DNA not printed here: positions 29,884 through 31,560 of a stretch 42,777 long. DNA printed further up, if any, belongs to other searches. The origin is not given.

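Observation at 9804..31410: Accessory locus: AraC, ATPase-less ABC importer, two giant repeat-modular surface proteins and three paralogues of an unrecognised enzyme-like family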

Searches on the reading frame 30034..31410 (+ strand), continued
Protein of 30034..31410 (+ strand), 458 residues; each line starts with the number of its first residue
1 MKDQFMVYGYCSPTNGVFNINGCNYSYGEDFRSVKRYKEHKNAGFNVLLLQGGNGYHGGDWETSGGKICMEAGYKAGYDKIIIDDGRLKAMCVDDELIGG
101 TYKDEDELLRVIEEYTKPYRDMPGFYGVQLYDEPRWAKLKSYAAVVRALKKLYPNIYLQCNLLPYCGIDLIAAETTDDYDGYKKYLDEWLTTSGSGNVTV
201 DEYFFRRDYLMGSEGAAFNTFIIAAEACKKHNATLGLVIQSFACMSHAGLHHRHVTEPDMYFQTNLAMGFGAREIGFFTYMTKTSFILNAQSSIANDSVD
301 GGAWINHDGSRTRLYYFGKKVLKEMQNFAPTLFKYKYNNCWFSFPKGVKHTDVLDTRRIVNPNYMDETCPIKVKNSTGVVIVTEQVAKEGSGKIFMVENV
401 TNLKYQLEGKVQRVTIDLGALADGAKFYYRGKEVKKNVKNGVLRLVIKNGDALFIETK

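Call 64: list_cluster_members(proteins=[P0007, P0008, P0012, P0015, P0018, P0025, P0027, P0040, P0044, P0064])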
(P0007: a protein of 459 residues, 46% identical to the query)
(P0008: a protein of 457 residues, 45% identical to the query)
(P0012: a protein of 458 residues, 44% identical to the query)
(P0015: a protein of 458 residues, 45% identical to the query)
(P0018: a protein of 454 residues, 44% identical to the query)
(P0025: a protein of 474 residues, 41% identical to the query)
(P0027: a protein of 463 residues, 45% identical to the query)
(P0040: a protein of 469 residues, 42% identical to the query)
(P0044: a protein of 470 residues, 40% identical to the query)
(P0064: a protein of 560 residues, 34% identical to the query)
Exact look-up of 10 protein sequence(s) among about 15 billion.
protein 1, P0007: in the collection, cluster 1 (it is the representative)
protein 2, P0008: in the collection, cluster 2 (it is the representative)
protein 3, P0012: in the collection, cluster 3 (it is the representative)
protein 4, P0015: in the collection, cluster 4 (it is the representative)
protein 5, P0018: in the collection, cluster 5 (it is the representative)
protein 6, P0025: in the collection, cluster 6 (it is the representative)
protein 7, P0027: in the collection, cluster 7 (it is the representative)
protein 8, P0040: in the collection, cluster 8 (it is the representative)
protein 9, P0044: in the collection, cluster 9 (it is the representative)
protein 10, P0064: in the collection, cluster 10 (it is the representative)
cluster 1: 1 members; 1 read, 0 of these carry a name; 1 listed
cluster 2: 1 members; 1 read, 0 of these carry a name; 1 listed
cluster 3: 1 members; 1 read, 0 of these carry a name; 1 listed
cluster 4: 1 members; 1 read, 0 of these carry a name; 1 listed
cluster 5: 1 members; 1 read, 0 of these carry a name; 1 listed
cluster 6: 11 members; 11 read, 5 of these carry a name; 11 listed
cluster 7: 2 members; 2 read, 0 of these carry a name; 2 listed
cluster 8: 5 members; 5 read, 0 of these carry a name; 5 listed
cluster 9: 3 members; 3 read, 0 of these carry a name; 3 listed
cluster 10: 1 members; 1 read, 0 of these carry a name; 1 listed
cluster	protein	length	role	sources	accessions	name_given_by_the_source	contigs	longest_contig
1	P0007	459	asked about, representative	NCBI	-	-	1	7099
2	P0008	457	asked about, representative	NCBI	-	-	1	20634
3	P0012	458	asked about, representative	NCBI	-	-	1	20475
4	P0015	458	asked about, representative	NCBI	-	-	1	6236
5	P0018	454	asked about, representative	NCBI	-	-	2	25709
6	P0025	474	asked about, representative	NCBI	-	-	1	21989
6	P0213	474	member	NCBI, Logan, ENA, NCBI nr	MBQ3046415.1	MAG: hypothetical protein IJD54_00050 [Clostridia bacterium] | hypothetical protein [Clostridia bacterium]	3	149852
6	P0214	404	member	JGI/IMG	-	hypothetical protein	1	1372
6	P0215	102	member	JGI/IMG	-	hypothetical protein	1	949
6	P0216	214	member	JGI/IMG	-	hypothetical protein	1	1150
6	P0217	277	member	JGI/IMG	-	hypothetical protein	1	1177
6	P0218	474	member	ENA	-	-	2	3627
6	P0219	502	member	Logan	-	-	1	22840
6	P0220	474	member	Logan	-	-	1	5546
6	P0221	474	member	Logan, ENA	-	-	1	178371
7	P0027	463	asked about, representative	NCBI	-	-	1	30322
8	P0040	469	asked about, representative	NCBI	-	-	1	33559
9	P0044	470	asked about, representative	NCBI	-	-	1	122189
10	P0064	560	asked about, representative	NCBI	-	-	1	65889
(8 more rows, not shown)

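Call 65: find_encoding_contigs(protein=P0002, flank=10000, max_places=3)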
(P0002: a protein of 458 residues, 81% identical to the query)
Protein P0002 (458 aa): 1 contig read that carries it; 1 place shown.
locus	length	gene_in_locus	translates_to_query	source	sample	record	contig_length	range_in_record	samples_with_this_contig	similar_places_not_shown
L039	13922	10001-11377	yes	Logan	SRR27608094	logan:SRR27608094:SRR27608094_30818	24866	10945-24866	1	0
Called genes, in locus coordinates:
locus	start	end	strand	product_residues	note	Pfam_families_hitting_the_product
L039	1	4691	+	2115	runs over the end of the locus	-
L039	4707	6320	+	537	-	-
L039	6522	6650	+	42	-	-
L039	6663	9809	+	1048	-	-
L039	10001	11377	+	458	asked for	-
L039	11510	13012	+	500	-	PF02878:PGM_PMM_I, PF02879:PGM_PMM_II, PF02880:PGM_PMM_III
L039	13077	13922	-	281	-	?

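Call 69: find_encoding_contigs(protein=window:30034-31410:+, flank=1000, max_places=3)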
Protein window:30034-31410:+ (458 aa): 1 contig read that carries it; 1 place shown.
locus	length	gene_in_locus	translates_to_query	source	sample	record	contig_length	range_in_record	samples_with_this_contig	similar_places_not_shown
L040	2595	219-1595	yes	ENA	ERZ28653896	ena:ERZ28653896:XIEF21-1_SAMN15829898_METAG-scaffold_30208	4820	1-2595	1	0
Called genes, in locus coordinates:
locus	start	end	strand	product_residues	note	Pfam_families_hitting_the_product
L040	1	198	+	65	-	?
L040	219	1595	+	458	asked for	-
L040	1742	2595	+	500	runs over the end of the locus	PF02878:PGM_PMM_I, PF02879:PGM_PMM_II, PF02880:PGM_PMM_III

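Call 78: find_encoding_contigs(protein=P0026, flank=10000, max_places=2)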
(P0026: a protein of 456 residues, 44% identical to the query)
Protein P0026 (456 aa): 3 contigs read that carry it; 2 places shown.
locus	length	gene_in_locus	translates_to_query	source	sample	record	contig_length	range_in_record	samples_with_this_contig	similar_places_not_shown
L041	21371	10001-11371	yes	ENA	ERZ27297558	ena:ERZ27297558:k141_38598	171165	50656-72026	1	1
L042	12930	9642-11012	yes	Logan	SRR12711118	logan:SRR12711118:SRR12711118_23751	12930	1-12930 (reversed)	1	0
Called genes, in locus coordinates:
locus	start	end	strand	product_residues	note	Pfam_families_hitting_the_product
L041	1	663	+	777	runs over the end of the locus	-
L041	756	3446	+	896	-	-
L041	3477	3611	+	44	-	-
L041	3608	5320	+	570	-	-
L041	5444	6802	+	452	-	-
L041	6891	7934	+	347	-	PF12715:Abhydrolase_7, PF05448:AXE1, PF22244:GCE_fung (weak)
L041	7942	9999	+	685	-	PF17389:Bac_rhamnosid6H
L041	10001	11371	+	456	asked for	-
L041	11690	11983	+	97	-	-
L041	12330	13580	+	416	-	PF13173:AAA_14, PF13635:DUF4143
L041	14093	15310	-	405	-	PF14659:Phage_int_SAM_3 (weak), PF22022:Phage_int_M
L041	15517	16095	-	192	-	-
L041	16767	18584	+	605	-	PF03747:ADP_ribosyl_GH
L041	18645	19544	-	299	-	PF02311:AraC_binding, PF07883:Cupin_2, PF00165:HTH_AraC (weak), PF12833:HTH_18, PF00165:HTH_AraC (weak)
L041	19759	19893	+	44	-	-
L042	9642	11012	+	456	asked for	-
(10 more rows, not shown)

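Call 79: find_encoding_contigs(protein=P0005, flank=10000, max_places=2)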
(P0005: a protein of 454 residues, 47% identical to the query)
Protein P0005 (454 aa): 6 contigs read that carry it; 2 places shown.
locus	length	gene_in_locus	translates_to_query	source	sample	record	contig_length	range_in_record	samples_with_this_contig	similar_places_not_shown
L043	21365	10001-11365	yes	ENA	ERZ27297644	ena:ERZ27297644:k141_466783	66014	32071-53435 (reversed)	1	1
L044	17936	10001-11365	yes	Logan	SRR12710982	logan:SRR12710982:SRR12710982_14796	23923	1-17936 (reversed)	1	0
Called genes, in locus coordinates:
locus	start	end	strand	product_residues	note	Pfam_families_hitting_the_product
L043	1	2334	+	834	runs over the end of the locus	-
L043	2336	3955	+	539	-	-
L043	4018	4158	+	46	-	-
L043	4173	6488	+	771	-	-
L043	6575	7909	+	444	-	-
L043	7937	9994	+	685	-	PF16875:Glyco_hydro_36N (faint), PF02065:Melibiase, PF01055:Glyco_hydro_31_2nd (weak)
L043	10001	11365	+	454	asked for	-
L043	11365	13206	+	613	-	PF07944:Beta-AFase-like_GH127_cat, PF20736:Glyco_hydro127M, PF20737:Glyco_hydro127C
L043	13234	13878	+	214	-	-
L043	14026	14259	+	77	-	-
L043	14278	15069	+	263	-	PF00657:Lipase_GDSL, PF13472:Lipase_GDSL_2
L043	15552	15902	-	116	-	-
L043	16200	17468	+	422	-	PF13304:AAA_21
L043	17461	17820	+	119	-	-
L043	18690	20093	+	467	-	PF02056:Glyco_hydro_4, PF11975:Glyco_hydro_4C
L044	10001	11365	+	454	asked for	-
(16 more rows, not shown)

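Call 88: search_protein_families(library=pfam, alignment_id=A9, max_evalue=1)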
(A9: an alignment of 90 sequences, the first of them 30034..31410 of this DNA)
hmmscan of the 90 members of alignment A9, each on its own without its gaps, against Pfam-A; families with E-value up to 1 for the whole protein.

A. member 1, window:30034-31410:+ (458 aa): 1 family
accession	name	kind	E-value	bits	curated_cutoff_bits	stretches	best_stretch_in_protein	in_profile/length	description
PF11623.14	NdhS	-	0.18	11.9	27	1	392-416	4-28/52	NAD(P)H dehydrogenase subunit S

B. families by the number of members that match (of 90 scanned): 65 families (the first 25 are shown)
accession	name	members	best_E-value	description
PF14488.12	DUF4434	4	0.0078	Domain of unknown function (DUF4434)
PF02449.21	Glyco_hydro_42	3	0.00017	Beta-galactosidase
PF20306.3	Sp-DndD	3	0.036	Small protein found in certain Dnd DNA modification systems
PF12943.12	DUF3839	2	0.0028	Protein of unknown function (DUF3839)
PF12368.13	Rhodanese_C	2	0.014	Rhodanase C-terminal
PF08803.17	ydhR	2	0.018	Putative mono-oxygenase ydhR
PF00686.25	CBM_20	2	0.031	Starch binding domain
PF18949.5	DUF5693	1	0.00044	Family of unknown function (DUF5693)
PF18735.6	HEPN_RiboL-PSP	1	0.0027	RiboL-PSP-HEPN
PF19419.5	DUF5983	1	0.0038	Family of unknown function (DUF5983) C-terminal domain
PF02507.20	PSI_PsaF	1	0.0092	Photosystem I reaction centre subunit III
PF14626.12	RNase_Zc3h12a_2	1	0.011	Zc3h12a-like Ribonuclease NYN domain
PF00054.30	Laminin_G_1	1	0.012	Laminin G domain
PF10670.15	DUF4198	1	0.014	Domain of unknown function (DUF4198)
PF22192.2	GtgE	1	0.015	GtgE peptidase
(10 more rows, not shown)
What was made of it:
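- On Any existing Pfam/NCBIfam glycoside-hydrolase family: Over 90 diverse members the best hits are GH42 at 1.7e-4 in 3 members and DUF4434 at 0.0078 in 4 (call 88).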

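Call 89: search_solved_structures(query=A9, max_evalue=10, show_alignments=3)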
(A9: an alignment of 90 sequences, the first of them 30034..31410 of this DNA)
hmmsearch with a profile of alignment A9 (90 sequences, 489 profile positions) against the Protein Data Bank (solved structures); distinct sequences matched with E-value up to 10: 8.
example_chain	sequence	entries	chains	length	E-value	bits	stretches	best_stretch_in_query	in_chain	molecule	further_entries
7uek_A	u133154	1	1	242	0.01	17.6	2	92-178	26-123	OT3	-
8uid_A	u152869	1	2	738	0.023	16.4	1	137-226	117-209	Beta-galactosidase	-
8qqh_AAA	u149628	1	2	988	0.05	15.3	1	138-226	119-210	Beta-galactosidase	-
1dqn_A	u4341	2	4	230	0.28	12.8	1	38-85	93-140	GUANINE PHOSPHORIBOSYLTRANSFERASE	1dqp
7ksq_D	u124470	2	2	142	1.2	10.8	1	443-482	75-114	PsaD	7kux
8k2j_A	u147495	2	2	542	1.2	10.7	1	161-193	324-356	Oligosaccharide/Monosaccharide-releasing beta-N-acetylgalactosaminidase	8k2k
6l35_D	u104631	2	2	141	1.7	10.3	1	443-481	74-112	Predicted protein PsaD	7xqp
9lut_D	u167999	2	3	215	2.2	9.9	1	443-482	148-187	Photosystem I reaction center subunit II, chloroplastic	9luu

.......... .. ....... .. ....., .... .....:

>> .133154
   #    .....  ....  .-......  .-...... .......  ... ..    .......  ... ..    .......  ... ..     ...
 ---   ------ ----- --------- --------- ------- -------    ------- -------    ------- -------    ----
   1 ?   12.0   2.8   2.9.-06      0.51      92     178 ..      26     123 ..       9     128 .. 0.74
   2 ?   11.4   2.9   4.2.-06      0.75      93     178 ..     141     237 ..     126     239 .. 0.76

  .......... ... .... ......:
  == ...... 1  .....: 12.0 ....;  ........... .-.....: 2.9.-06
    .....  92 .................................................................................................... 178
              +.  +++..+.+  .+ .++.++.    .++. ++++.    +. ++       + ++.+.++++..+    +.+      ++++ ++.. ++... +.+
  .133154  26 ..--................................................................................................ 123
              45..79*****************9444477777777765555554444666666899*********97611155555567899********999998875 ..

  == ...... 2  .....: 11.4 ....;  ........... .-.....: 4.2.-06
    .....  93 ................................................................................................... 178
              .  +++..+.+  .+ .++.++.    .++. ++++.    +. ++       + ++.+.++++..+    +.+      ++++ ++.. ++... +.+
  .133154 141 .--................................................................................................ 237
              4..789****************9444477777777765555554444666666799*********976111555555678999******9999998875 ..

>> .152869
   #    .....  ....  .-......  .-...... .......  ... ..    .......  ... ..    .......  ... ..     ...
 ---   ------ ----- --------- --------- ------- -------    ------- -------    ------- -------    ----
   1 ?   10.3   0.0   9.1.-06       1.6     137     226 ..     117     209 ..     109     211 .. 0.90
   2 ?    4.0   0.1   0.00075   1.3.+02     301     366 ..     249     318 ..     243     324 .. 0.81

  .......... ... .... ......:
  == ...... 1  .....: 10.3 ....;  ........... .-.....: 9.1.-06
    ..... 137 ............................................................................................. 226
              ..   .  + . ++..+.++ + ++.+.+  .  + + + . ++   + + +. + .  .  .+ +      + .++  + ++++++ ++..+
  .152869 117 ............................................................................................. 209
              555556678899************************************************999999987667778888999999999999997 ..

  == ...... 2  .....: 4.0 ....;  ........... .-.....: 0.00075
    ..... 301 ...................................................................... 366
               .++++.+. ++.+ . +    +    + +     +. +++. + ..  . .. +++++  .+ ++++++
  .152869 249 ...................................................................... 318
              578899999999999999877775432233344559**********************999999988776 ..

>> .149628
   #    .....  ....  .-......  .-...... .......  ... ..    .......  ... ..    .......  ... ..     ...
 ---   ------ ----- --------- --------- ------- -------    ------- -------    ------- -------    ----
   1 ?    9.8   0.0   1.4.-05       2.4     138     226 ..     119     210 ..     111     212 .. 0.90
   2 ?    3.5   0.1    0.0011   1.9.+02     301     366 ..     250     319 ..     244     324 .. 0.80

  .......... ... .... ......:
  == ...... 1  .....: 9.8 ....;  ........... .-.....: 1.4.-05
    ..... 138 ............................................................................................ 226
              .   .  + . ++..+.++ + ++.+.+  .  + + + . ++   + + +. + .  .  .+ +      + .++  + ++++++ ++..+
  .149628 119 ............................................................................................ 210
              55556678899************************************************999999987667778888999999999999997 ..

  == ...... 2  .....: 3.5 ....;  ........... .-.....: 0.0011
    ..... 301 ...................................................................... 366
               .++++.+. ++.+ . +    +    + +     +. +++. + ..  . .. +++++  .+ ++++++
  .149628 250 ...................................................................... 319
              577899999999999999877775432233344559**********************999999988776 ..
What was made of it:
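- The one non-GH-A sugar enzyme among the weak PDB profile hits is a beta-N-acetylgalactosaminidase (8k2j), at noise level, E 1.2 (call 89).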
